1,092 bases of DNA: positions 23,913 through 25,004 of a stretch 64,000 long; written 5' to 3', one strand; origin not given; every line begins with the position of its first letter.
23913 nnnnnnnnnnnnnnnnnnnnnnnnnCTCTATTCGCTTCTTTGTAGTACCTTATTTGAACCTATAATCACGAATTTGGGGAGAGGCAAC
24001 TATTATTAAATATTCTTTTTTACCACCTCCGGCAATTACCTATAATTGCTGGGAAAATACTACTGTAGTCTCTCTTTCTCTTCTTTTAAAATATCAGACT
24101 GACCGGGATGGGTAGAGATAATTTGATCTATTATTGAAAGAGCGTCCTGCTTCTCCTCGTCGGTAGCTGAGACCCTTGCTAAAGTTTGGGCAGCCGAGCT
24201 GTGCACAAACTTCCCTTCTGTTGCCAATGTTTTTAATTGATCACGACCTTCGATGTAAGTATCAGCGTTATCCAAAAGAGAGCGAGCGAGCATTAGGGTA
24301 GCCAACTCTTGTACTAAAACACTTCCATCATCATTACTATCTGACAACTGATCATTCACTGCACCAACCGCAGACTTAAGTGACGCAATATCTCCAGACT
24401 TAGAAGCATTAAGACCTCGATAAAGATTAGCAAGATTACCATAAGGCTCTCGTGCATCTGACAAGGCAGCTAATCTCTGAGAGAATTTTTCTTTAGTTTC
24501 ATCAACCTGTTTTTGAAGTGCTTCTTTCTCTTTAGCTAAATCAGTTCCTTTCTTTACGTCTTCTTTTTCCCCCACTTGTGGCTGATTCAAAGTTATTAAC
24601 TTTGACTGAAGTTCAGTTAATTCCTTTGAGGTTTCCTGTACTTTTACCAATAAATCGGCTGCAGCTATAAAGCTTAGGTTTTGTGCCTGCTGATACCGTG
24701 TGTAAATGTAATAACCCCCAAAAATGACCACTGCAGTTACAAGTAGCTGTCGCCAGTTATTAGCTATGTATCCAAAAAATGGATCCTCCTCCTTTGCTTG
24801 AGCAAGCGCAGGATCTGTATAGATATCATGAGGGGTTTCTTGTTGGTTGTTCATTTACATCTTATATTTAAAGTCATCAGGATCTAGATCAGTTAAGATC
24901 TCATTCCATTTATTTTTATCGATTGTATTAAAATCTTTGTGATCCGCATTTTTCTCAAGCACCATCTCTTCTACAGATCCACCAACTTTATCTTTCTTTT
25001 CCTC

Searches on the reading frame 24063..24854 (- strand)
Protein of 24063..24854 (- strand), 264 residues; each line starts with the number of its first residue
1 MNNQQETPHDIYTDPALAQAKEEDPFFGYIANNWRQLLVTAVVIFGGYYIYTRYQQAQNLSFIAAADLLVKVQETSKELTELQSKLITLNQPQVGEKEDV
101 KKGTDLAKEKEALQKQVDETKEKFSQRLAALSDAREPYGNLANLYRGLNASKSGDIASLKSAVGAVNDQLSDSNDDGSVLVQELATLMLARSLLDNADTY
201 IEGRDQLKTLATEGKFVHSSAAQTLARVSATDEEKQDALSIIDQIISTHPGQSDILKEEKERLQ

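Call 15: search_protein_families(library=pfam, max_evalue=0.1, proteins=[window:24063-24854:-])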
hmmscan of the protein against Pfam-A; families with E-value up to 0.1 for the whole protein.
window:24063-24854:- (264 aa): 6 families
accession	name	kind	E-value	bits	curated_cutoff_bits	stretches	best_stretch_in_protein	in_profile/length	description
PF09976.15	TPR_21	-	0.0033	17.6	25.5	0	31-199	5-134/193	Tetratricopeptide repeat-like domain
PF23735.1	KIF9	-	0.02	15.5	31.9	0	65-135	34-106/140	Kinesin-like protein KIF9 domain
PF11083.13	Relaxase_C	-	0.026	15.2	30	1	67-91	30-54/125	C-terminal helical hairpin domain from relaxase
PF06156.18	YabA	-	0.045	14.8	30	1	66-146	4-78/103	Initiation control protein YabA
PF15343.11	DEPP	-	0.048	14.2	27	1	91-152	89-149/188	Decidual protein induced by progesterone family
PF07564.17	DUF1542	-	0.07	13.6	24.3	0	229-245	25-41/77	Domain of Unknown Function (DUF1542)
